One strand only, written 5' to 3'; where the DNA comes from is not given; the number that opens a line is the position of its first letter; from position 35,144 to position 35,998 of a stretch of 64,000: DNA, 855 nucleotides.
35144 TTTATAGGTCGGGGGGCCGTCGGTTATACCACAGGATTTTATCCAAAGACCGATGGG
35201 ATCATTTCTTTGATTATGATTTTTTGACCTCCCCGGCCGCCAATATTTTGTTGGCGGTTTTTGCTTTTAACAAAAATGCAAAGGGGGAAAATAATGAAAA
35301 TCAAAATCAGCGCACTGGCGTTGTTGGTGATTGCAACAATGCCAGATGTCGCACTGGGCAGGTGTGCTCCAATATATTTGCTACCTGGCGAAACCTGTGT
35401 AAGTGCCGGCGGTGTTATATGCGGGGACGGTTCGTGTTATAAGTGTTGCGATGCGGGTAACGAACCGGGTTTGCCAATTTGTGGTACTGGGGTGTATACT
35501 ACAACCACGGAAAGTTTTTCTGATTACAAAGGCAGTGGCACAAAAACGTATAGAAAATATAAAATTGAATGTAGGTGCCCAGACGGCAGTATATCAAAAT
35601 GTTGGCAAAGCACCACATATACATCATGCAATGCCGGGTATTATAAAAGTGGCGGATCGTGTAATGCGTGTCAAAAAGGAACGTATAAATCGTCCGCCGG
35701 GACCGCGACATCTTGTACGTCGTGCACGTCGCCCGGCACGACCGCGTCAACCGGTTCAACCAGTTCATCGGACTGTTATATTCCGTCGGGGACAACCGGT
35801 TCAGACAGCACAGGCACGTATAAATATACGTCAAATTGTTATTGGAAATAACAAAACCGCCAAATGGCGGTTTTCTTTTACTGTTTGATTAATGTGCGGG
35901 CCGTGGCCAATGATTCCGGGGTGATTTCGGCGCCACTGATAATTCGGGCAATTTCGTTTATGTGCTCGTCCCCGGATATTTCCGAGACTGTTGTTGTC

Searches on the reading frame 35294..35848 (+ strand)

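Call 17: search_protein_families(library=pfam, proteins=[window:35294-35848:+], max_evalue=1)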
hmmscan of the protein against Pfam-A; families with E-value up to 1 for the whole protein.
window:35294-35848:+ (185 aa): 1 family
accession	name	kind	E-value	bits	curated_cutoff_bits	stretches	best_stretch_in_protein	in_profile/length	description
PF07699.19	Ephrin_rec_like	-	7.2e-07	29.3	23.1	1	116-161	3-48/48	Tyrosine-protein kinase ephrin type A/B receptor-like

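Call 66: search_protein_families(library=ncbifam, proteins=[window:35294-35848:+], max_evalue=0.1)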
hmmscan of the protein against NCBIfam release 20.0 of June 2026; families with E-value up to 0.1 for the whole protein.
window:35294-35848:+ (185 aa): 0 families
